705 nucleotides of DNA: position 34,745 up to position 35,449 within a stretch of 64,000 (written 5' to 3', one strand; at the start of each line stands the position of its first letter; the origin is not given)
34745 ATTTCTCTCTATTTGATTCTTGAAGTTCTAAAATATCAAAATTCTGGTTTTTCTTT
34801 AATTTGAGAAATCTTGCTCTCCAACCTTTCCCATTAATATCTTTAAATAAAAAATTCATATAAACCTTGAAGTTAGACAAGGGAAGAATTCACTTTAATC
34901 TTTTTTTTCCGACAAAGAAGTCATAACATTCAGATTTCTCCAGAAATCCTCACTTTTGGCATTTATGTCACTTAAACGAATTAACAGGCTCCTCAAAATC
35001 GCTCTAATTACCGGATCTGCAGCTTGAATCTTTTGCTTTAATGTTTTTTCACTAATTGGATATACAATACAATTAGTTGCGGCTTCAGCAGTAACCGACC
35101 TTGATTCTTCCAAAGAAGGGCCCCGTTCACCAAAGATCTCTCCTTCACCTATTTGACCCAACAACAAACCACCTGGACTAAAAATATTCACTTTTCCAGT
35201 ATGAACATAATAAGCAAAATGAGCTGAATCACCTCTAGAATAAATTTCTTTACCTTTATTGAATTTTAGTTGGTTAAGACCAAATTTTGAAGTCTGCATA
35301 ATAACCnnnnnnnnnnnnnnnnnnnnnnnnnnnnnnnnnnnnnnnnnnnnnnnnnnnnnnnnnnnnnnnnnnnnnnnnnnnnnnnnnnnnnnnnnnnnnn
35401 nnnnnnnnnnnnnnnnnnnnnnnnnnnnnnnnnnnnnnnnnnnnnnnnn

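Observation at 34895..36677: Two-gene unit: 456-aa protein of unrecognisable family followed 8 nt later by a stand-alone cNMP-binding domain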

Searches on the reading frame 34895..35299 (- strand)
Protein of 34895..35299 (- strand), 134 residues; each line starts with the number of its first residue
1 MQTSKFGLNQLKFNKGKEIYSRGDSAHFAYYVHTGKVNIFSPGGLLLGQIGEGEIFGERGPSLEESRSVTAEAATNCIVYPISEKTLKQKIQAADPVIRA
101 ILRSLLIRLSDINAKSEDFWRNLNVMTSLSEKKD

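Call 3: search_protein_families(library=pfam, proteins=[window:34895-35299:-], max_evalue=1)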
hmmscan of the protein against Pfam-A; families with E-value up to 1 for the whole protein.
window:34895-35299:- (134 aa): 1 family
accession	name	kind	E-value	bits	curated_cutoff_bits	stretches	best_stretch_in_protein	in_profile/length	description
PF00027.35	cNMP_binding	-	8.1e-15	55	27.5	1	12-92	3-87/89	Cyclic nucleotide-binding domain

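Call 4: search_protein_families(library=ncbifam, proteins=[window:34895-35299:-], max_evalue=1)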
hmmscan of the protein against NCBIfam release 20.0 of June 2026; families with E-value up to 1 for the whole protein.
window:34895-35299:- (134 aa): 4 families
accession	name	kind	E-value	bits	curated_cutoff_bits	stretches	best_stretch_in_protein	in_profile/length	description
NF008732.0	PRK11753.1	equivalog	1.3e-07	31.3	266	1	12-118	27-138/214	cAMP-activated global transcriptional regulator CRP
NF041163.2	encap_f2b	equivalog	1.2e-05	24.6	400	1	9-104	96-195/450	family 2B encapsulin nanocompartment shell protein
NF052518.1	TransRegLdrP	equivalog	0.00042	20.4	300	1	12-90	3-84/195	transcriptional regulator LdrP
NF050806.1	TransRegFixKCaul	equivalog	0.048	12.9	300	1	10-103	25-119/215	transcriptional regulator FixK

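Call 5: search_protein_families(library=phrogs, proteins=[window:34895-35299:-], max_evalue=1)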
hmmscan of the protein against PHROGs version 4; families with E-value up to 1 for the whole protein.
window:34895-35299:- (134 aa): 0 families

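Call 6: search_protein_families(library=padloc, proteins=[window:34895-35299:-], max_evalue=1)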
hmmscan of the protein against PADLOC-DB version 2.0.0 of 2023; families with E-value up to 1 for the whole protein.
window:34895-35299:- (134 aa): 4 families
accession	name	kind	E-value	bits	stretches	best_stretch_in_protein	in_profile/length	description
PDLC00731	Effector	-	4.1e-07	27.3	1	11-118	43-150/306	TIR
PDLC02371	PycTIR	-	0.00017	19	1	10-115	39-144/288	-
PDLC00732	Effector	-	0.00029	17.9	1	12-114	40-142/301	TIR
PDLC00734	PycC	-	0.0022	15.2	1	12-86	37-115/374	Pycsar cyclase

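Call 9: search_solved_structures(query=window:34895-35299:-, max_evalue=0.01)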
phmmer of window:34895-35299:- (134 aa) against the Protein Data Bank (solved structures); distinct sequences matched with E-value up to 0.01: 63 (the best 60 are shown).
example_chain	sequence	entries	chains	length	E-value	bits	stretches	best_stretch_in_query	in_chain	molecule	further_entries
6hq3_A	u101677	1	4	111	5.2e-09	39.2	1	12-110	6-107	EAL Enzyme Bd1971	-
6hq2_A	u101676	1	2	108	8.1e-09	38.5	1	12-109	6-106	EAL Enzyme Bd1971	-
5ezr_A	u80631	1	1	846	9.7e-09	38.3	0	11-86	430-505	cGMP-dependent protein kinase, putative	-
4rz7_A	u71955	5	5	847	9.7e-09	38.3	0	11-86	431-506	cGMP-dependent protein kinase, putative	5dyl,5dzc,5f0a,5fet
9p74_A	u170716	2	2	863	1.1e-08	38.2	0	11-86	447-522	cGMP-dependent protein kinase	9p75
6hq5_A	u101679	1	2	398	5.7e-08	35.8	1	13-111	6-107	EAL Enzyme Bd1971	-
6hq4_A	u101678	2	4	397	6.2e-08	35.7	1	13-111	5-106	EAL Enzyme Bd1971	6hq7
5dyk_A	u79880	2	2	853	7.6e-08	35.4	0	12-90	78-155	CGMP-dependent protein kinase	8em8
3shr_A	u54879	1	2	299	5e-07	32.7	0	12-85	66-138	cGMP-dependent protein kinase 1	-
3of1_A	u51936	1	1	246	6.5e-07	32.4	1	11-91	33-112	cAMP-dependent protein kinase regulatory subunit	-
4z07_A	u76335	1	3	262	2e-06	30.8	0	12-85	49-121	cGMP-dependent protein kinase 1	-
7ssb_A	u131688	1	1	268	3.5e-06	30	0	12-86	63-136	cGMP-dependent protein kinase 1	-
3iwz_A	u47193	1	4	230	3.9e-06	29.9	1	16-110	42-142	Catabolite activation-like protein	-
5v4s_A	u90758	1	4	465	5e-06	29.5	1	6-87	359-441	Transporter, cation channel family / cyclic nucleotide-binding domain multi-domain protein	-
7pza_A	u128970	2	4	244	1.4e-05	28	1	11-117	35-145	Putative cAMP-binding protein-catabolite gene activator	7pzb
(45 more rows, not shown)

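Call 51: find_homologous_proteins(query=window:34895-35299:-, max_evalue=0.00001)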
Query window:34895-35299:- (134 aa): 157 proteins with E <= 0.00001 among 166 candidates; the best 120 are listed.
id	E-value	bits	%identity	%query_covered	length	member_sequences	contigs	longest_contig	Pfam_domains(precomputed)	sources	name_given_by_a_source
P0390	3.3e-81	287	100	100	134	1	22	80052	PF00027.36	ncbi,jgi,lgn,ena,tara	tara:strand:- start:432 stop:836 length:405 start_codon:yes stop_codon:yes gene_type:complete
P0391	9.8e-76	269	93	100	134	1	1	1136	PF00027.36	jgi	jgi:CRP-like cAMP-binding protein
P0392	1.3e-71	256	86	100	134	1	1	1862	PF00027.36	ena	-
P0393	2.6e-71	255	88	98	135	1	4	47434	PF00027.36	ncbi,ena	-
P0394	1.5e-70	253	85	100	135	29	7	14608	PF00027.36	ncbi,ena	-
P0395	6.9e-70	250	87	98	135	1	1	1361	PF00027.36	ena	-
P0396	8.8e-70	250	84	100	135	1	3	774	PF00027.36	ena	-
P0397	2.1e-69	249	85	98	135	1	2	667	PF00027.36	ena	-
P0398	8.7e-69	247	84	100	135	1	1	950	PF00027.36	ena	-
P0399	1.2e-67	243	82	100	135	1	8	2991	PF00027.36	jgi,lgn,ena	-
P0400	1.5e-67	243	82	98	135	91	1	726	PF00027.36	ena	-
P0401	3.3e-67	242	81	100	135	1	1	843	PF00027.36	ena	-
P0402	3.9e-67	242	82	97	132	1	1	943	PF00027.36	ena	-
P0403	5.3e-67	241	81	99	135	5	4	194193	PF00027.36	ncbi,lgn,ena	-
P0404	1.0e-66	240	80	100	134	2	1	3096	PF00027.36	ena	-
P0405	1.0e-66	240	80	99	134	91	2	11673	PF00027.36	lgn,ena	-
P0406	1.7e-66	239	79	100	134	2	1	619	PF00027.36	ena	-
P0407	1.9e-66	239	80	100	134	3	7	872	PF00027.36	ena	-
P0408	2.7e-66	239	79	99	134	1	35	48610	PF00027.36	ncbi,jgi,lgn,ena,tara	jgi:CRP-like cAMP-binding protein|tara:strand:+ start:3719 stop:4123 length:405 start_codon:yes stop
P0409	4.2e-66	238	80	100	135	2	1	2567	PF00027.36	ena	-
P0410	6.0e-66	238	81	100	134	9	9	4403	PF00027.36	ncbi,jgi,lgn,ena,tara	tara:strand:+ start:25 stop:429 length:405 start_codon:yes stop_codon:yes gene_type:complete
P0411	8.0e-66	237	80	100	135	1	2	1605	PF00027.36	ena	-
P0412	1.1e-65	237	78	100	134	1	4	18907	PF00027.36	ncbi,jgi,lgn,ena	jgi:CRP-like cAMP-binding protein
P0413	1.1e-65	237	78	100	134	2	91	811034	PF00027.36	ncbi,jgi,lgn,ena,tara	jgi:CRP-like cAMP-binding protein|tara:strand:+ start:393 stop:797 length:405 start_codon:yes stop_c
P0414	1.3e-65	237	78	100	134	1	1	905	PF00027.36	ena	-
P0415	1.4e-65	237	79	99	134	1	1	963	PF00027.36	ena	-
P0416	1.5e-65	236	78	100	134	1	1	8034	PF00027.36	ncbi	-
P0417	1.6e-65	236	78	100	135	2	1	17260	PF00027.36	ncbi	-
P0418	2.0e-65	236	78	100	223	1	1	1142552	PF00027.36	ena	-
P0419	2.2e-65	236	78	100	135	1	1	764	PF00027.36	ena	-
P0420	2.3e-65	236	78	100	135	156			PF00027.36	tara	tara:strand:- start:238 stop:645 length:408 start_codon:yes stop_codon:yes gene_type:complete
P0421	2.8e-65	236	77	100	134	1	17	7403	PF00027.36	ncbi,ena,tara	tara:strand:+ start:173 stop:577 length:405 start_codon:yes stop_codon:yes gene_type:complete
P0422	3.1e-65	235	78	100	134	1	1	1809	PF00027.36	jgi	-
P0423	4.2e-65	235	77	99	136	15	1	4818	PF00027.36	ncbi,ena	-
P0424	4.5e-65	235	77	100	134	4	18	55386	PF00027.36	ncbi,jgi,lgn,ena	ncbi:MAG: Crp/Fnr family transcriptional regulator [Alphaproteobacteria bacterium]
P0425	6.0e-65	234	77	100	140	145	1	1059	PF00027.36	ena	-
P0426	6.2e-65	234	78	100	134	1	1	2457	PF00027.36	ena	-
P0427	7.3e-65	234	78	100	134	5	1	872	PF00027.36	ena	-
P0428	7.8e-65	234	79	97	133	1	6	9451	PF00027.36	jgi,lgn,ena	jgi:CRP-like cAMP-binding protein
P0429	9.4e-65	234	79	97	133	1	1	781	PF00027.36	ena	-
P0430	9.8e-65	234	78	100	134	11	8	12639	PF00027.36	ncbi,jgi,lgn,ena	-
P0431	1.0e-64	234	76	100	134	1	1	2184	PF00027.36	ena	-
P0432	1.4e-64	233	75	100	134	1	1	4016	PF00027.36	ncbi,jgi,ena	-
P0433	1.9e-64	233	77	98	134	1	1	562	PF00027.36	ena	-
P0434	2.0e-64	233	77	100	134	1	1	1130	PF00027.36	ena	-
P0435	2.1e-64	233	78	100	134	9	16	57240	PF00027.36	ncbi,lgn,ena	-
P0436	2.5e-64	232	79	98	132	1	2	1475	PF00027.36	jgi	-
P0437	3.4e-64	232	79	98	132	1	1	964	PF00027.36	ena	-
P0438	3.5e-64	232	81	94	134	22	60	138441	PF00027.36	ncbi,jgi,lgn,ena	-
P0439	8.4e-64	231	79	98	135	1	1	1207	PF00027.36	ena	-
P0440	1.2e-63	230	82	94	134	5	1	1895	PF00027.36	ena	-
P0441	1.3e-63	230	79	98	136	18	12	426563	PF00027.36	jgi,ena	jgi:CRP-like cAMP-binding protein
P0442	1.3e-63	230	80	98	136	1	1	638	PF00027.36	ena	-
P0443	1.6e-63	230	79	98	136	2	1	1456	PF00027.36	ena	-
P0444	1.8e-63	230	79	98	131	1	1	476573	PF00027.36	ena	-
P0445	1.8e-63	230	77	97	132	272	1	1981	PF00027.36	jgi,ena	-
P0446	3.8e-63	229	75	100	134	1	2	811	PF00027.36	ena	-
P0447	3.9e-63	229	82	96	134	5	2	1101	PF00027.36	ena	-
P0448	4.7e-63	228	81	97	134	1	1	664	PF00027.36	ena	-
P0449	1.4e-62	227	79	98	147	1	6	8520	PF00027.36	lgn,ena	-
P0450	2.1e-62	226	79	98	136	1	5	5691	PF00027.36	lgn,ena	-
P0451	2.2e-62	226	79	98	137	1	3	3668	PF00027.36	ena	-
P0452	2.3e-62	226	80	97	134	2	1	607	PF00027.36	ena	-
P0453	2.5e-62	226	81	96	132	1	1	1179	PF00027.36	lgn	-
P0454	2.9e-62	226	79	98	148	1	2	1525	PF00027.36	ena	-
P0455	4.8e-62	225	79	98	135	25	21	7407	PF00027.36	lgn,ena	-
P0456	5.7e-62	225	78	96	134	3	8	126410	PF00027.36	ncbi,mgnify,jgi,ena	mgnify:CR=1 FL=1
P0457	2.3e-61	223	77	98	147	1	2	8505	PF00027.36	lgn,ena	-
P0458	2.5e-61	223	80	96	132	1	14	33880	PF00027.36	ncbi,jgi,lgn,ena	-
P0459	4.3e-61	222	77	98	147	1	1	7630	PF00027.36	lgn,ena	-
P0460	5.4e-61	222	78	97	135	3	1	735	PF00027.36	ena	-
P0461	7.9e-61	221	79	97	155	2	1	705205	PF00027.36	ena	-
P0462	1.8e-60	220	76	98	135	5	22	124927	PF00027.36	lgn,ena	-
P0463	6.4e-60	218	80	95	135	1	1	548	PF00027.36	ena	-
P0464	8.1e-60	218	77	96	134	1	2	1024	PF00027.36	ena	-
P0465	1.8e-59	217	78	93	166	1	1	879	PF00027.36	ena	-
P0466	2.0e-59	217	76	98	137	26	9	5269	PF00027.36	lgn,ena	-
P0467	6.8e-59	215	75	100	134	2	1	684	PF00027.36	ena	-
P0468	9.3e-59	214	77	99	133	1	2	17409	PF00027.36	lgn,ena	-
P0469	1.3e-58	214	75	97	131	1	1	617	PF00027.36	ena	-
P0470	2.8e-58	213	73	100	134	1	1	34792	PF00027.36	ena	-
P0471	4.4e-58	212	74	99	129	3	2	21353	PF00027.36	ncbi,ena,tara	tara:strand:+ start:288 stop:677 length:390 start_codon:yes stop_codon:yes gene_type:complete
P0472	5.1e-58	212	80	92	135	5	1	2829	PF00027.36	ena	-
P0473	5.6e-58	212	76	98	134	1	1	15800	PF00027.36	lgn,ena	-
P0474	6.0e-58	212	73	99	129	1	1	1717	PF00027.36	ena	-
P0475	8.0e-58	211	80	87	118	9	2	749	PF00027.36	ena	-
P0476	8.4e-58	211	74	99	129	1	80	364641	PF00027.36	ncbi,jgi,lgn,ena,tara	tara:strand:+ start:556 stop:945 length:390 start_codon:yes stop_codon:yes gene_type:complete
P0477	9.7e-58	211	74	97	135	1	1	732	PF00027.36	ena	-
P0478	9.8e-58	211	75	98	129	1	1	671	PF00027.36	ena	-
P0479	1.5e-57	211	75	98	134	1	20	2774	PF00027.36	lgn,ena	-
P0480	2.1e-57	210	73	99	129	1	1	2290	PF00027.36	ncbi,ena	-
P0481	2.2e-57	210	74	99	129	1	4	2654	PF00027.36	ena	-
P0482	2.2e-57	210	73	99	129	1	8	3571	PF00027.36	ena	-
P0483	2.2e-57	210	73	99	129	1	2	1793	PF00027.36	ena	-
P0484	2.7e-57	210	77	93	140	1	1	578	PF00027.36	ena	-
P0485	4.2e-57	209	73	99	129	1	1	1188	PF00027.36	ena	-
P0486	5.9e-57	209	73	99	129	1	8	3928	PF00027.36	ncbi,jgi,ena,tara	tara:strand:- start:770 stop:1159 length:390 start_codon:yes stop_codon:yes gene_type:complete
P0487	6.8e-57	208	73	98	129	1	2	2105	PF00027.36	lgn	-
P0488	7.8e-57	208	73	99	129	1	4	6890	PF00027.36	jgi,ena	-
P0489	7.8e-57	208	73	99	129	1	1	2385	PF00027.36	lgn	-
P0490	1.0e-56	208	73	99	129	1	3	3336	PF00027.36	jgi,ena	-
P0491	1.1e-56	208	73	99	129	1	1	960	PF00027.36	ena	-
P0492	1.1e-56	208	73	99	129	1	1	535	PF00027.36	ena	-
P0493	1.4e-56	207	73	99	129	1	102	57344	PF00027.36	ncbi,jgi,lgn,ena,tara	tara:strand:- start:348 stop:737 length:390 start_codon:yes stop_codon:yes gene_type:complete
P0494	1.9e-56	207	72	99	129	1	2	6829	PF00027.36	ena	-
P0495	2.0e-56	207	72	99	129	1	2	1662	PF00027.36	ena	-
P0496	2.1e-56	207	72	99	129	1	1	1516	PF00027.36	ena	-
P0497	2.7e-56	207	73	99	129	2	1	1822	PF00027.36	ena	-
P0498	2.7e-56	207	72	99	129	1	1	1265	PF00027.36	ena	-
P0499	3.7e-56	206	73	99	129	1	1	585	PF00027.36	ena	-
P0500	5.5e-55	202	72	99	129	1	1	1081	PF00027.36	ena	-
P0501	1.2e-54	201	72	93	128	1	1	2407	PF00027.36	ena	-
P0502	2.7e-54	200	99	73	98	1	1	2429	PF00027.36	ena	-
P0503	9.9e-53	195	77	83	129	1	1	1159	PF00027.36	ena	-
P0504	1.5e-52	194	71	99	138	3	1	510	PF00027.36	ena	-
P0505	1.8e-52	194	90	75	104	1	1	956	PF00027.36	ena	-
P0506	2.8e-51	190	94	73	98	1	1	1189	PF00027.36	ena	-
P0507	3.2e-51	190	100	66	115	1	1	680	PF00027.36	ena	-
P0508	8.7e-49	182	66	98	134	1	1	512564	PF00027.36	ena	-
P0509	1.8e-48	181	80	75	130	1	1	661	PF00027.36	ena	-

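Call 78: find_encoding_contigs(protein=P0508, flank=5000, max_places=1)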
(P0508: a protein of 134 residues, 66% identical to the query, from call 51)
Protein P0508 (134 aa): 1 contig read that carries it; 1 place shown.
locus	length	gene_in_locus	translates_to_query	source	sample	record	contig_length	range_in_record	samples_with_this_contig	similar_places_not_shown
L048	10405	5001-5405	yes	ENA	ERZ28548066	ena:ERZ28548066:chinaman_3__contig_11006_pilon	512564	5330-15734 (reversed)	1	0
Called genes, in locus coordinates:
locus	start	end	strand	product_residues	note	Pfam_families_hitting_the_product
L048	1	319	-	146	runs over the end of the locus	PF00892:EamA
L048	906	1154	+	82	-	-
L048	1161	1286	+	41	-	-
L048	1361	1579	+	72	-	PF00764:Arginosuc_synth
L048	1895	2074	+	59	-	PF20979:Arginosuc_syn_C (weak)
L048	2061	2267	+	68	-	PF20979:Arginosuc_syn_C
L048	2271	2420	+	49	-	PF20979:Arginosuc_syn_C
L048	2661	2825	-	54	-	PF02882:THF_DHG_CYH_C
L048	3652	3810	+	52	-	-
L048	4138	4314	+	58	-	-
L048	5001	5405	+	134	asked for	PF00027:cNMP_binding (weak)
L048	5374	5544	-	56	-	-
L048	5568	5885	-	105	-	-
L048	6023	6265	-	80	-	-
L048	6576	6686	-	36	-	-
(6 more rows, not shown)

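Call 79: find_encoding_contigs(protein=P0418, flank=5000, max_places=1)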
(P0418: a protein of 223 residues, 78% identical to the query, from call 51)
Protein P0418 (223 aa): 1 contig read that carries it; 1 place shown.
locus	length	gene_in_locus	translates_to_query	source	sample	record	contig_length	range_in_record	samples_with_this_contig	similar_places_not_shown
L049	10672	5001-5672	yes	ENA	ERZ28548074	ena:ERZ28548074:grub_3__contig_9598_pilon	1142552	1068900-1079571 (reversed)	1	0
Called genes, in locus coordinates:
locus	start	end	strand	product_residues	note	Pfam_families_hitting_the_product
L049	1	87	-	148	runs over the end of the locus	PF00892:EamA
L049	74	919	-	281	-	PF00892:EamA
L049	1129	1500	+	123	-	PF06776:IalB (weak)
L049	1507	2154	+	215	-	PF00733:Asn_synthase (weak), PF00764:Arginosuc_synth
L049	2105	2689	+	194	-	PF20979:Arginosuc_syn_C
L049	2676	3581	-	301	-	PF00763:THF_DHG_CYH, PF02882:THF_DHG_CYH_C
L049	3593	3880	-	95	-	PF02325:CCB3_YggT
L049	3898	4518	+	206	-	-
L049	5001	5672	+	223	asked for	PF00027:cNMP_binding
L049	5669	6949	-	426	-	PF01266:DAO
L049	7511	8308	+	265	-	PF00425:Chorismate_bind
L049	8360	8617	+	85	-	-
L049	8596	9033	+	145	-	PF01063:Aminotran_4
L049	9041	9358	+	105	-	-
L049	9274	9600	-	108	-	-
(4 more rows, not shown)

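Call 83: list_cluster_members(proteins=[P0390, P0408, P0413, P0424, P0438, P0456, P0476, P0493, P0410, P0421])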
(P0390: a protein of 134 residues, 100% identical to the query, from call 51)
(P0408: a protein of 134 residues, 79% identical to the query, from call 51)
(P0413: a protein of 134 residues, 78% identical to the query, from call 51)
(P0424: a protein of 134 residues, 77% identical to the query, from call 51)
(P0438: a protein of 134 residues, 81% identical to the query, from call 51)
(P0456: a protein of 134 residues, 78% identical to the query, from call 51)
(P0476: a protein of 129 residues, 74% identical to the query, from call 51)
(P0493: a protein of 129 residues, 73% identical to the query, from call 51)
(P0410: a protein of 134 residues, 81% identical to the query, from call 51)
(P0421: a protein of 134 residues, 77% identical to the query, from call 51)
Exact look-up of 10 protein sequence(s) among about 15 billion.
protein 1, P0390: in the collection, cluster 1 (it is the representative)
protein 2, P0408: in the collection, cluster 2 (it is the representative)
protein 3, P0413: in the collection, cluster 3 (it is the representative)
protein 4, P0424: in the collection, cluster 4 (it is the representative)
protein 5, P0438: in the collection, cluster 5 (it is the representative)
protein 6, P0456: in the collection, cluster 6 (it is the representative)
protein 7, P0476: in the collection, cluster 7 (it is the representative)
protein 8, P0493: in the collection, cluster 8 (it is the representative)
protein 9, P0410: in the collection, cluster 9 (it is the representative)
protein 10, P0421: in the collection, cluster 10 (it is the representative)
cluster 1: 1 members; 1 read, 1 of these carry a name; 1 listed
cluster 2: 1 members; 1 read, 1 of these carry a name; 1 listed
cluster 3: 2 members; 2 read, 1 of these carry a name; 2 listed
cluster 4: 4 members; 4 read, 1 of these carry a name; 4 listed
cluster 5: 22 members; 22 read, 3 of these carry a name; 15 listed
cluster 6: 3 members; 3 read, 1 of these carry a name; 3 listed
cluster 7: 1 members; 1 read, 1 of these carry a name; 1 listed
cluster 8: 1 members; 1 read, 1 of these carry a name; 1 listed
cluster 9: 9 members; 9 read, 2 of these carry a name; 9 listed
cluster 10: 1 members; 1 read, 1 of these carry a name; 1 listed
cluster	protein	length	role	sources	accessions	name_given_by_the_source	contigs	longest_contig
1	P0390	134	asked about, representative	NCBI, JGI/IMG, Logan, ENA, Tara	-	strand:- start:432 stop:836 length:405 start_codon:yes stop_codon:yes gene_type:complete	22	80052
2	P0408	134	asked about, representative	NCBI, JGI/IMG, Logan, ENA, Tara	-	CRP-like cAMP-binding protein | strand:+ start:3719 stop:4123 length:405 start_codon:yes stop_codon:yes gene_type:complete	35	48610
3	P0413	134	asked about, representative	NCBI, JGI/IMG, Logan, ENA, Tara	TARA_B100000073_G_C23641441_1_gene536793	CRP-like cAMP-binding protein | strand:+ start:393 stop:797 length:405 start_codon:yes stop_codon:yes gene_type:complete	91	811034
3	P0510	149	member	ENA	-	-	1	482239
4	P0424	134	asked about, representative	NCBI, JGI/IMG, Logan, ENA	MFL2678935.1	MAG: Crp/Fnr family transcriptional regulator [Alphaproteobacteria bacterium]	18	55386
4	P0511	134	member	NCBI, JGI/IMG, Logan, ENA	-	-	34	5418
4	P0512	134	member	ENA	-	-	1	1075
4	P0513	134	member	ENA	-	-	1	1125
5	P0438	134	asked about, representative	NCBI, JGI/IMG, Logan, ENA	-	-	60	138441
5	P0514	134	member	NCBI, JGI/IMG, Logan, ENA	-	CRP-like cAMP-binding protein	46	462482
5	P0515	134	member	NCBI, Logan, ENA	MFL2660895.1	MAG: Crp/Fnr family transcriptional regulator [Alphaproteobacteria bacterium]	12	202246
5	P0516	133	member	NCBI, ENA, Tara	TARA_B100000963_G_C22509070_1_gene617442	strand:- start:118 stop:519 length:402 start_codon:yes stop_codon:yes gene_type:complete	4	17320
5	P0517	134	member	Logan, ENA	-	-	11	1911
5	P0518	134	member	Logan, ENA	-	-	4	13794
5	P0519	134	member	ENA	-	-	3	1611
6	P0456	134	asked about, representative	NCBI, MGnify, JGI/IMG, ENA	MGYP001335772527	CR=1 FL=1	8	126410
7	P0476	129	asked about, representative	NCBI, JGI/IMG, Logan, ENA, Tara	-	strand:+ start:556 stop:945 length:390 start_codon:yes stop_codon:yes gene_type:complete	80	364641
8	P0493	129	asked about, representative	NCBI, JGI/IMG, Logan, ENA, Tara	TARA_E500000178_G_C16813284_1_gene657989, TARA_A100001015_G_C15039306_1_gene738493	strand:- start:348 stop:737 length:390 start_codon:yes stop_codon:yes gene_type:complete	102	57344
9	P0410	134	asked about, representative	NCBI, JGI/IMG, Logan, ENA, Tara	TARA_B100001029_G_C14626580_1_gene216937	strand:+ start:25 stop:429 length:405 start_codon:yes stop_codon:yes gene_type:complete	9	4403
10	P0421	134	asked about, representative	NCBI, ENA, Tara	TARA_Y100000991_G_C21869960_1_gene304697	strand:+ start:173 stop:577 length:405 start_codon:yes stop_codon:yes gene_type:complete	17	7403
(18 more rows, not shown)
